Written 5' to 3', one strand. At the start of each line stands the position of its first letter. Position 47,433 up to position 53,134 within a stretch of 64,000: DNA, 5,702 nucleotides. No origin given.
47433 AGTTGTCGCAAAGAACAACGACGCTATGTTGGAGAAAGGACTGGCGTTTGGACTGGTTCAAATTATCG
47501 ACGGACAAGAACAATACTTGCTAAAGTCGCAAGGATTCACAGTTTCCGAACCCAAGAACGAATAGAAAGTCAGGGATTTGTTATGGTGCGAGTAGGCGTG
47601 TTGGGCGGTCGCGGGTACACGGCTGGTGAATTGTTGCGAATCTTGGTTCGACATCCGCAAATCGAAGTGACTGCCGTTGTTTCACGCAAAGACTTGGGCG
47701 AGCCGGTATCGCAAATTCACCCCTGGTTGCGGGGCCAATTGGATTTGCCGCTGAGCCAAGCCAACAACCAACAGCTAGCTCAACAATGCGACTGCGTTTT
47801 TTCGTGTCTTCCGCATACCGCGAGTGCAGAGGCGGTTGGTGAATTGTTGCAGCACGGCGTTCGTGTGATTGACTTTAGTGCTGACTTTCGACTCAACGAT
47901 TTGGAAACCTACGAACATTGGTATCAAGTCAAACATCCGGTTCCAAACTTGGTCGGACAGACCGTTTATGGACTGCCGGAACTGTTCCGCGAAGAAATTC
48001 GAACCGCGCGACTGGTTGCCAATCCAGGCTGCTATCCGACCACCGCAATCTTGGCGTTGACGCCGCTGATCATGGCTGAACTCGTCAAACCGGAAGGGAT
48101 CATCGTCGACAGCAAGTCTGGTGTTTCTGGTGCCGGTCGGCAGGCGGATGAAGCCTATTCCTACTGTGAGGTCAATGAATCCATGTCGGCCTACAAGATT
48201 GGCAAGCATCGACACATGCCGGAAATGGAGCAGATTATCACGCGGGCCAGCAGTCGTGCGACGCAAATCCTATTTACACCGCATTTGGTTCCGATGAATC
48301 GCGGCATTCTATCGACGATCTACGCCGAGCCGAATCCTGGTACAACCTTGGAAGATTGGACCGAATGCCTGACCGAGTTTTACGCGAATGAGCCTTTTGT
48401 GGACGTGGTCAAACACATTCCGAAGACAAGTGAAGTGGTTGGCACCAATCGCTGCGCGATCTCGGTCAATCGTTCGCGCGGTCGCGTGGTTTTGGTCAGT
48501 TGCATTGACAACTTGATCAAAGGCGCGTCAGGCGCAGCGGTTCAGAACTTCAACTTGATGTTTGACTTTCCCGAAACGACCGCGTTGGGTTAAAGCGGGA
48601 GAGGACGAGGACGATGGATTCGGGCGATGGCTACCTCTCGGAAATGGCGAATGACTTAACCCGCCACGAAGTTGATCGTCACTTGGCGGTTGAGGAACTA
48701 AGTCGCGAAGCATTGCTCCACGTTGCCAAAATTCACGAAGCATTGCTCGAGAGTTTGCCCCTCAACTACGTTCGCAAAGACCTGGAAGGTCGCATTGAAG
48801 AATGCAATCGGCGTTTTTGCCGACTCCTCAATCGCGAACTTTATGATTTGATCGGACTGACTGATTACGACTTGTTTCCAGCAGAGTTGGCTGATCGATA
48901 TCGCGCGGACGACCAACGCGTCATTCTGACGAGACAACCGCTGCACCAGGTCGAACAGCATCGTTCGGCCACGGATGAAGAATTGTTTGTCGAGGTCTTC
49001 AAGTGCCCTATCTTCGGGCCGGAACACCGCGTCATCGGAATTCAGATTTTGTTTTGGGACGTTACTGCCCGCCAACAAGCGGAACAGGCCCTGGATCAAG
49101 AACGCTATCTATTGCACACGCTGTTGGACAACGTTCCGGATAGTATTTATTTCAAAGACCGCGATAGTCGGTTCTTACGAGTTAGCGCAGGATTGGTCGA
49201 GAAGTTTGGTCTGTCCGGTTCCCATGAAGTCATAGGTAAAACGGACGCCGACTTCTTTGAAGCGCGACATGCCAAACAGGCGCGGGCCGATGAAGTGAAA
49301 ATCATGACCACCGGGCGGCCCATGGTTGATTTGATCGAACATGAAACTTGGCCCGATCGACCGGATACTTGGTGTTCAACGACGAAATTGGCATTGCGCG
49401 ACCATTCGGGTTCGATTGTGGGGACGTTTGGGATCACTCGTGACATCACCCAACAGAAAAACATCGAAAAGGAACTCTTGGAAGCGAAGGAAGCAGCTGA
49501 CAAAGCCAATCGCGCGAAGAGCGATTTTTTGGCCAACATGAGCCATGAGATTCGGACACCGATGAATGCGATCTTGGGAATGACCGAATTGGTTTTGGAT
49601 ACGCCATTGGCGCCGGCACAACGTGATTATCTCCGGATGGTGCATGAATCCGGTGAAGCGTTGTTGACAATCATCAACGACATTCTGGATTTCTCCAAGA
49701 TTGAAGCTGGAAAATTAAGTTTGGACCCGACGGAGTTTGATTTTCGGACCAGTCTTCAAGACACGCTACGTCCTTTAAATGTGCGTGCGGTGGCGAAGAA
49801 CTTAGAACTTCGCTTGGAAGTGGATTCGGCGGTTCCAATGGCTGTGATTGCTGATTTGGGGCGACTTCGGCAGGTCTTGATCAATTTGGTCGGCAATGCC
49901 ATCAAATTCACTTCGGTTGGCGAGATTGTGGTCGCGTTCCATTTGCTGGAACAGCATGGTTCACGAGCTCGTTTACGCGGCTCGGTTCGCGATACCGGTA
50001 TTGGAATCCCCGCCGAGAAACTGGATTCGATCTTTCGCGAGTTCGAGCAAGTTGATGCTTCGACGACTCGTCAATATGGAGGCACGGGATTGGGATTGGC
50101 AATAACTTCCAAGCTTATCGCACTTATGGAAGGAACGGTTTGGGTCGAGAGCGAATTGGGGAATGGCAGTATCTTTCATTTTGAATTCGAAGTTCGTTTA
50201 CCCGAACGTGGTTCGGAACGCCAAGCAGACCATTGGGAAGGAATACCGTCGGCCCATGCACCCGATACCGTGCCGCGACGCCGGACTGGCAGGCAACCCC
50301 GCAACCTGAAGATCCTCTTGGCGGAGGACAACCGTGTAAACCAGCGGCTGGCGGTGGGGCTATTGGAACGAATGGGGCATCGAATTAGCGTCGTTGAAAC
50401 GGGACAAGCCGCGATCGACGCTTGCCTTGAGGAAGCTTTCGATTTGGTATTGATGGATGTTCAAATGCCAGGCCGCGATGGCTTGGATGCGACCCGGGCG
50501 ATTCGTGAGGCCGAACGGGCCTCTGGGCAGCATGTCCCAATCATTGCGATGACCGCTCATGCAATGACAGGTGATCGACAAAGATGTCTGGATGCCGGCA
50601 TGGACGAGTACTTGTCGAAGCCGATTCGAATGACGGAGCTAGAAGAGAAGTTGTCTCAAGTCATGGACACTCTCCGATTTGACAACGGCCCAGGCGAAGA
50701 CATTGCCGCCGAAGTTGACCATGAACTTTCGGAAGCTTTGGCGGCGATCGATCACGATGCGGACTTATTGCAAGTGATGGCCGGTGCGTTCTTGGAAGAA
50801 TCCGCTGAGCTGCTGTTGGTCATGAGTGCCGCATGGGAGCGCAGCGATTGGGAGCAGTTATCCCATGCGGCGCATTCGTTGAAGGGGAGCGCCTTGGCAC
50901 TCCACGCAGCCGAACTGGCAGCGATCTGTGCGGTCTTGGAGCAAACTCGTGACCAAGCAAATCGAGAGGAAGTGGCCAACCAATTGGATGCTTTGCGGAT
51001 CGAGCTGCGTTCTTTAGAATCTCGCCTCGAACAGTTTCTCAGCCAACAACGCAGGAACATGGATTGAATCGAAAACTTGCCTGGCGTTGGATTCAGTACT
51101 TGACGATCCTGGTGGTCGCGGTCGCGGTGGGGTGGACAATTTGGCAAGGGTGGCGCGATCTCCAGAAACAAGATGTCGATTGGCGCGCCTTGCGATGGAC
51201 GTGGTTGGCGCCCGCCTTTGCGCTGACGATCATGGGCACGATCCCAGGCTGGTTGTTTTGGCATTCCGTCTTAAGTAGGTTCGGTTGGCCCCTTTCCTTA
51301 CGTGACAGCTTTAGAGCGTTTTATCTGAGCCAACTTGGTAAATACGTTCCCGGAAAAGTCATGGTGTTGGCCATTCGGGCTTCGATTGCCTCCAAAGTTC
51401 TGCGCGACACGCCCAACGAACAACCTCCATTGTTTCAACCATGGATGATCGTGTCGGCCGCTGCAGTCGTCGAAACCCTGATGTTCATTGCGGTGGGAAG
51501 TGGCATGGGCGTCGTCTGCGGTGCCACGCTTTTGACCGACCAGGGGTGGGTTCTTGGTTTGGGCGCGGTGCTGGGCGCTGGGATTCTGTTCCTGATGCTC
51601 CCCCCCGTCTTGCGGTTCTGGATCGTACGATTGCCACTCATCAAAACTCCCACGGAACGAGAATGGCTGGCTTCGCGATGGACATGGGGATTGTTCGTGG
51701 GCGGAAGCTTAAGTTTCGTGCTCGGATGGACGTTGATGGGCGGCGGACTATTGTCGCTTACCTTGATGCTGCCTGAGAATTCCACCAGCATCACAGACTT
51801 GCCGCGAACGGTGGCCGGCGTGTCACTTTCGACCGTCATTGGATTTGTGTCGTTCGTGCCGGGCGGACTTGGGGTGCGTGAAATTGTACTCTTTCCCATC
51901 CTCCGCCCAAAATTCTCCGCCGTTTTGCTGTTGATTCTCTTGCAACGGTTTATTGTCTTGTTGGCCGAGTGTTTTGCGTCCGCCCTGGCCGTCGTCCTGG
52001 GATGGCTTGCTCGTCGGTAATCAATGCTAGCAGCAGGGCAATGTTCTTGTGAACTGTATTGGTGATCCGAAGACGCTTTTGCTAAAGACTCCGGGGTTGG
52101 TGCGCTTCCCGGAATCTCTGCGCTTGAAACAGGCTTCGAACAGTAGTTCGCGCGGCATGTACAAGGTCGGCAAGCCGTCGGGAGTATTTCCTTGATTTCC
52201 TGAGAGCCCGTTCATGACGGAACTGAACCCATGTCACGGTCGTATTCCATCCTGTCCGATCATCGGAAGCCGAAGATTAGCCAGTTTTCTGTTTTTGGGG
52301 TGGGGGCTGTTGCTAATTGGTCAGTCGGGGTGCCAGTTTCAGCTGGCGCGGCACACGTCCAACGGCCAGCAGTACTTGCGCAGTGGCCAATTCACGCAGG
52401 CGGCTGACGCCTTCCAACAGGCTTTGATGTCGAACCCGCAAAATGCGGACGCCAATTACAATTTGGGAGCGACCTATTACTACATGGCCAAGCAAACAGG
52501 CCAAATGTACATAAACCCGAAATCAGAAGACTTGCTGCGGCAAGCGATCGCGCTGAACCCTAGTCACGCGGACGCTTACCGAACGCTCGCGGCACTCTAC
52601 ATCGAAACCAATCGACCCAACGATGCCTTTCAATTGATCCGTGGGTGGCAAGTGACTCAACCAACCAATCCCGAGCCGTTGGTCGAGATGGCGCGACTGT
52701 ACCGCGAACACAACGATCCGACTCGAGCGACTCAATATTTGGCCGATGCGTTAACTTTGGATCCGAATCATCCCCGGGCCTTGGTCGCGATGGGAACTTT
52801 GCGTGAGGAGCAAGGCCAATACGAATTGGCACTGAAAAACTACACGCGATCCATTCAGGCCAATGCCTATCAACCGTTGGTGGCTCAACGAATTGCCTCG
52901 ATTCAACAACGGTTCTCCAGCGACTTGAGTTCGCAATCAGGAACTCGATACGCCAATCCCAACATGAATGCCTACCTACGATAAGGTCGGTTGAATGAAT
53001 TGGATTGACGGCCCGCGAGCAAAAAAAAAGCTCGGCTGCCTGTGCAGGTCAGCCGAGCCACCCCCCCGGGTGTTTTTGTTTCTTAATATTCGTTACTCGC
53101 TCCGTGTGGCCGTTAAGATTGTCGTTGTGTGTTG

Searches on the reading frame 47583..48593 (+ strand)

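Call 12: search_protein_families(library=pfam, proteins=[window:47583-48593:+], max_evalue=0.00001)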
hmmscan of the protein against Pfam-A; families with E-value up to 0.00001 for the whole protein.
window:47583-48593:+ (336 aa): 3 families
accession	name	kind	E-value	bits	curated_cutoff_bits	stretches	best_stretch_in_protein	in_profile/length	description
PF22698.1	Semialdhyde_dhC_1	-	1.9e-59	200.7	27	1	150-310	1-165/165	Semialdehyde dehydrogenase, dimerisation domain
PF01118.30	Semialdhyde_dh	-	2.8e-30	105.7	26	1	3-141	1-120/121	Semialdehyde dehydrogenase, NAD binding domain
PF02774.23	Semialdhyde_dhC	-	3.6e-22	79.8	26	1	159-313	1-184/184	Semialdehyde dehydrogenase, dimerisation domain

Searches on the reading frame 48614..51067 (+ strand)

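Call 12: search_protein_families(library=pfam, proteins=[window:48614-51067:+], max_evalue=0.00001)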
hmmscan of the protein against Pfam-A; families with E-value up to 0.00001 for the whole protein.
window:48614-51067:+ (817 aa): 8 families
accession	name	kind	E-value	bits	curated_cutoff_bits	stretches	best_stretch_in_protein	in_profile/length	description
PF08448.16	PAS_4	-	3.8e-38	130.5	23.1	2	45-154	1-109/110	PAS fold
PF00072.30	Response_reg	-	2.2e-27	95.9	30.2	1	567-680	1-110/111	Response regulator receiver domain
PF02518.31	HATPase_c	-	2.4e-26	92.8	26.4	1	414-527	2-109/111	Histidine kinase-, DNA gyrase B-, and HSP90-like ATPase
PF00512.31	HisKA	-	2.4e-22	79.2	26.9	1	301-366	1-66/66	His Kinase A (phospho-acceptor) domain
PF13426.13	PAS_9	-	3.4e-13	50.2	27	1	175-280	1-103/103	PAS domain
PF01627.28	Hpt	-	7.7e-13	48.9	24.6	1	722-799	2-79/84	Hpt domain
PF00989.32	PAS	-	3.7e-09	37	22.6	0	42-149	4-112/113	PAS fold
PF13188.13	PAS_8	-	2.4e-08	34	21.8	0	41-94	3-53/65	PAS domain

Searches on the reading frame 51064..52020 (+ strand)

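Call 12: search_protein_families(library=pfam, proteins=[window:51064-52020:+], max_evalue=0.00001)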
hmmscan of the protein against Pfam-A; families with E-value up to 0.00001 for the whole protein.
window:51064-52020:+ (318 aa): 1 family
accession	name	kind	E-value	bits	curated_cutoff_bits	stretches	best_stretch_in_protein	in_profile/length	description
PF03706.18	LPG_synthase_TM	-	1.5e-08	34.9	33.4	1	14-297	4-293/302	Lysylphosphatidylglycerol synthase TM region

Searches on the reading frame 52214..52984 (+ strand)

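Call 13: search_protein_families(library=pfam, proteins=[window:52214-52984:+], max_evalue=0.00001)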
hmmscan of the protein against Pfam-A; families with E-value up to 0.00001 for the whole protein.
window:52214-52984:+ (256 aa): 14 families
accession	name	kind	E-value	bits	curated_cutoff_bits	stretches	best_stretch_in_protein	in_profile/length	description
PF13431.12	TPR_17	-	3.6e-19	67.8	24.4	0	107-140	1-34/34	Tetratricopeptide repeat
PF13432.12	TPR_16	-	8e-19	68.2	32.7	1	51-88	4-41/65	Tetratricopeptide repeat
PF14559.12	TPR_19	-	9e-19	68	25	0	106-153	12-59/68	Tetratricopeptide repeat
PF07719.23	TPR_2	-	5.8e-18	63.9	27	0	51-77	8-34/34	Tetratricopeptide repeat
PF13428.12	TPR_14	-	3.9e-16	58.4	23.5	0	153-195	1-43/44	Tetratricopeptide repeat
PF13414.12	TPR_11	-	7.7e-16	58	26.8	1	51-89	1-39/42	TPR repeat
PF00515.34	TPR_1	-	2.1e-15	56.2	27.8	0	51-77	8-34/34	Tetratricopeptide repeat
PF13181.12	TPR_8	-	8.8e-11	41.5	25.7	0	156-186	4-34/34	Tetratricopeptide repeat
PF13176.12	TPR_7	-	3.9e-09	36.3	27.9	0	156-187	2-35/36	Tetratricopeptide repeat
PF23914.1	TPR_CcmH_CycH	-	5.5e-09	36.5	42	0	52-150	58-149/158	Cytochrome c-type biogenesis protein H TPR domain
PF13371.12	TPR_9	-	1.1e-08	35.3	35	0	162-218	4-60/73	Tetratricopeptide repeat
PF12895.13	ANAPC3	-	1.7e-08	35.1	27.2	0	149-210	19-79/82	Anaphase-promoting complex, cyclosome, subunit 3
PF13424.12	TPR_12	-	1.7e-08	34.9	30.1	0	114-141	40-67/77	Tetratricopeptide repeat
PF17874.7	TPR_MalT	-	4.9e-06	26.5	45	0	41-151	37-155/336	MalT-like TPR region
